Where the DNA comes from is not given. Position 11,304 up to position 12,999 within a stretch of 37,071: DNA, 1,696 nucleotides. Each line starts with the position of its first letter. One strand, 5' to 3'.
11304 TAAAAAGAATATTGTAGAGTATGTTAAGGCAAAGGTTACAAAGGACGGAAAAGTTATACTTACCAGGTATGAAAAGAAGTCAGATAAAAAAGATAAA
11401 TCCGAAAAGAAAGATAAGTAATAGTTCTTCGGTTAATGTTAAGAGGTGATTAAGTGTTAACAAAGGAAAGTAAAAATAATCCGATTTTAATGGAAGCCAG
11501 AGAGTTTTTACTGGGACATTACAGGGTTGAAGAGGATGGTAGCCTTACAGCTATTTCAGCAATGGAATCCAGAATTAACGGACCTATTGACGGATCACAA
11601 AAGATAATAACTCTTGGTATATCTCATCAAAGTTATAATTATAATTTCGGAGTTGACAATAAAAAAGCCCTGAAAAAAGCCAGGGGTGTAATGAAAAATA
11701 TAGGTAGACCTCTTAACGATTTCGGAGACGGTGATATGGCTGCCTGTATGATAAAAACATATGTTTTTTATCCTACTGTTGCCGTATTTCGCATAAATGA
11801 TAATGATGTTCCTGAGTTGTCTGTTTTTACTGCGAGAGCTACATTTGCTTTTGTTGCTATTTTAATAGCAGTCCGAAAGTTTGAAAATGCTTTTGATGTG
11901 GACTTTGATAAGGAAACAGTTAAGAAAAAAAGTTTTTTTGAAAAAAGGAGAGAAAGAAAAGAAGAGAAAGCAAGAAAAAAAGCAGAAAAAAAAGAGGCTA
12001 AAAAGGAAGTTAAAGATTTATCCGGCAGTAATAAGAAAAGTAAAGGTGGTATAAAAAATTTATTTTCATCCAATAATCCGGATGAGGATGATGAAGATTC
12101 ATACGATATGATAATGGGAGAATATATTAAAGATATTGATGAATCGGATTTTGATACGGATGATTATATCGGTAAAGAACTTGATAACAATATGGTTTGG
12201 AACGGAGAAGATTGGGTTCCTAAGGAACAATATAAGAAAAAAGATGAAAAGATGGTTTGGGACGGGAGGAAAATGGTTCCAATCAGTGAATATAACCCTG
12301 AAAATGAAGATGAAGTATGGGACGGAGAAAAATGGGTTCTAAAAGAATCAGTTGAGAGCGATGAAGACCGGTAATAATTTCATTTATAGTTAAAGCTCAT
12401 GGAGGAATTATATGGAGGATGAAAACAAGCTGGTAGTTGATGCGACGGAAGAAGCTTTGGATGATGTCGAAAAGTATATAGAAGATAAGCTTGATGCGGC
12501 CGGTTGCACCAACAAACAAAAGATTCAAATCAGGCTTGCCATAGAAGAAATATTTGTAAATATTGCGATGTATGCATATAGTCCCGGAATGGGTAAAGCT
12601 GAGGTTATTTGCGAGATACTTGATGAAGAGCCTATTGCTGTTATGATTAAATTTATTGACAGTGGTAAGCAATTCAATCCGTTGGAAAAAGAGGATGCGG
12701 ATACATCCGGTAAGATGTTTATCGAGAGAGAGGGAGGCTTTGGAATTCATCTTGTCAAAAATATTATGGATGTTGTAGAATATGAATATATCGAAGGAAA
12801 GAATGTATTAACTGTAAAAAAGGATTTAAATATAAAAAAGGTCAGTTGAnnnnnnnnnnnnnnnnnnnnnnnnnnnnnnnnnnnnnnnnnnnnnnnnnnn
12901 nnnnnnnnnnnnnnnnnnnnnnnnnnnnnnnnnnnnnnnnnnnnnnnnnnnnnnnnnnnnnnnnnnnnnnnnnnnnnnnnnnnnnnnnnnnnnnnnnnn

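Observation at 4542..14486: Orphan, split partner-switching trio with no sigma factor, embedded among secretion and structural genes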

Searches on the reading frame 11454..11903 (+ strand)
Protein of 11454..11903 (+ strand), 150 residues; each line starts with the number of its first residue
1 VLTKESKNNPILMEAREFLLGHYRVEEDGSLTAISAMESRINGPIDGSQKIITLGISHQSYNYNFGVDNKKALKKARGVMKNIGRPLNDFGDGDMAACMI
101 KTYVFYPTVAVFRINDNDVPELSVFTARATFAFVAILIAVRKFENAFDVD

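Call 69: search_protein_representatives(protein=window:11454-11903:+)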
Query: 150 residues. Proteins with E-value up to 0.001 (for the whole library): 77; up to 1e-10: 32; up to 1e-30: 1. The best 77 are listed.
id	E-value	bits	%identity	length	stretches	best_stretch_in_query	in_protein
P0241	1.3e-92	323.2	100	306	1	1-150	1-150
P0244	3.2e-26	108.2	43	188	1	1-148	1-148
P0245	9.8e-26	106.6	44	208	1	1-146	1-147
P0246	3.0e-24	101.7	38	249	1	1-146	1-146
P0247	6.5e-24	100.7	39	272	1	1-148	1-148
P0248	8.1e-23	97.1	40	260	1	6-147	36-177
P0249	3.9e-22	94.9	39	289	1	5-146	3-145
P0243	4.5e-22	94.7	40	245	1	1-145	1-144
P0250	6.4e-22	94.2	39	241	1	1-145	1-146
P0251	1.2e-21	93.4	39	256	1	1-145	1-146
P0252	5.2e-21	91.3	37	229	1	1-146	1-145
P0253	1.2e-20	90.1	39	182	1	1-146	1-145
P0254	2.8e-20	88.9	38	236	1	7-147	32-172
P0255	7.1e-20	87.6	36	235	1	1-148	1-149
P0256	8.3e-20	87.4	35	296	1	6-148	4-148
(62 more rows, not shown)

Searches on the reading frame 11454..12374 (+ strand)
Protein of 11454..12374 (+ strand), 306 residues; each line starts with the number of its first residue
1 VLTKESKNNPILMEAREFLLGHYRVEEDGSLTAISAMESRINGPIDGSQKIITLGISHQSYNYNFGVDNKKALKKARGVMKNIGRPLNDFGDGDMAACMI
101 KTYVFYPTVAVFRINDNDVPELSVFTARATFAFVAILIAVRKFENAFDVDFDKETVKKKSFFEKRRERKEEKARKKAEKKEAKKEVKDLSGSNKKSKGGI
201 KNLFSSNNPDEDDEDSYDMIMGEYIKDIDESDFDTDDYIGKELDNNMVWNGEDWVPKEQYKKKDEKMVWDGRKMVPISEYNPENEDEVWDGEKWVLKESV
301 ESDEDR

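Call 3: search_protein_families(library=pfam, proteins=[window:11454-12374:+], max_evalue=0.01)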
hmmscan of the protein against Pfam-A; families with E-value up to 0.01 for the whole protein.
window:11454-12374:+ (306 aa): 0 families

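Call 5: search_protein_families(library=ncbifam, proteins=[window:11454-12374:+], max_evalue=0.01)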
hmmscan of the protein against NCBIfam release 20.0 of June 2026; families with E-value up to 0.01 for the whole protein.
window:11454-12374:+ (306 aa): 0 families

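Call 6: search_protein_families(library=padloc, proteins=[window:11454-12374:+], max_evalue=0.01)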
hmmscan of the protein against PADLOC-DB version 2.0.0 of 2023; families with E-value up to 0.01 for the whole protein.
window:11454-12374:+ (306 aa): 0 families

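Call 51: find_homologous_proteins(query=window:11454-12374:+, max_evalue=0.001)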
Query window:11454-12374:+ (306 aa): 3 proteins with E <= 0.001 among 2093 candidates.
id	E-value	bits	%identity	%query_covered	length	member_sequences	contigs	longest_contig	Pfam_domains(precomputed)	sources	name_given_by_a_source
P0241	5.2e-199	678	100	100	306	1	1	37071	-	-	-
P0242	1.4e-27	115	29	94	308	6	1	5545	-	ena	-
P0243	1.7e-26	111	40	50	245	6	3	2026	-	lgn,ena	-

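Call 73: predict_structure(alignment_id=A4)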
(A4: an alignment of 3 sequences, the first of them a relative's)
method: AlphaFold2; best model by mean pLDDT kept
length: 306 residues; sequences in the alignment: 3
mean_pLDDT: 47.6   pTM: 0.30
mean pLDDT of the five models: 47.6, 43.0, 42.0, 40.3, 39.9
residues with pLDDT >= 90: 0; 70-90: 5; 50-70: 125; < 50: 176
segments of 3 or more residues with pLDDT < 50: 1-8, 18-25, 29-56, 82-84, 88-92, 101-106, 127-166, 189-243, 251-253, 261-264, 299-306
pLDDT, mean of each block of 10 residues (from residue 1): 46 51 45 38 31 45 63 63 48 53 50 66 55 43 34 34 49 70 54 37 30 33 33 39 52 56 53 55 53 51 42
secondary structure, 60 per line:
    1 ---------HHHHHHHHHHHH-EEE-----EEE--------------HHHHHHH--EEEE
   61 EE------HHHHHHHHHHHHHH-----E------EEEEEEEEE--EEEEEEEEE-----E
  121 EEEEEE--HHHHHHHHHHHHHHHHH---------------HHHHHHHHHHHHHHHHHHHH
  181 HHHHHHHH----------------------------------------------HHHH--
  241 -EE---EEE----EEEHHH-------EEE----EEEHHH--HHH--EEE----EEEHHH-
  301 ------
elements in order: H10-21 E23-25 E31-33 H48-54 E57-62 H69-82 E95-103 E106-114 E120-126 H129-145 H161-188 H235-238 E247-249 E254-256 E267-269 E274-276 E287-289 E294-296

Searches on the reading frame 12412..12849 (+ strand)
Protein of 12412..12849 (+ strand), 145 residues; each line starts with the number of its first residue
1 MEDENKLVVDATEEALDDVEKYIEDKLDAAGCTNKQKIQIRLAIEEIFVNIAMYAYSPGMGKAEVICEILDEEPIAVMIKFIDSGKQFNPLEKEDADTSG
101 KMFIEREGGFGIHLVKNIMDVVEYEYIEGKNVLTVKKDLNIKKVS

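Call 3: search_protein_families(library=pfam, proteins=[window:12412-12849:+], max_evalue=0.01)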
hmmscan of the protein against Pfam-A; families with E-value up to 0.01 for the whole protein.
window:12412-12849:+ (145 aa): 1 family
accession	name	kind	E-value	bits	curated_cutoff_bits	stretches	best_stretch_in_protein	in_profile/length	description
PF13581.12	HATPase_c_2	-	1.7e-18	67.3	27.4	1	11-137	3-127/127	Histidine kinase-like ATPase domain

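Call 5: search_protein_families(library=ncbifam, proteins=[window:12412-12849:+], max_evalue=0.01)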
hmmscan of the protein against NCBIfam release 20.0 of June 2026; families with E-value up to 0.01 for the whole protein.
window:12412-12849:+ (145 aa): 3 families
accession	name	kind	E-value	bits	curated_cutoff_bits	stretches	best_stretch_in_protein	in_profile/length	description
NF003144.0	PRK04069.1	equivalog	1.4e-07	31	145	1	31-136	34-141/161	anti-sigma B factor RsbW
TIGR01924.1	rsbW_low_gc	equivalog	3.3e-05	23.4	155.05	1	27-144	30-148/159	anti-sigma B factor RsbW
TIGR01925.2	spIIAB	equivalog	0.0064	16.4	135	1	38-128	36-124/137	anti-sigma F factor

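Call 6: search_protein_families(library=padloc, proteins=[window:12412-12849:+], max_evalue=0.01)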
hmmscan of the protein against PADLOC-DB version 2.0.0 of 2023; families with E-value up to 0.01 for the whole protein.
window:12412-12849:+ (145 aa): 0 families

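Call 12: find_encoding_contigs(protein=window:12412-12849:+, flank=10000, max_places=8)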
Protein window:12412-12849:+ (145 aa): no gene with exactly this product is on record in the collection.

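Call 72: search_solved_structures(query=window:12412-12849:+, max_evalue=0.01)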
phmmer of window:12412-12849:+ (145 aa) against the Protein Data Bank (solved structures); distinct sequences matched with E-value up to 0.01: 0.
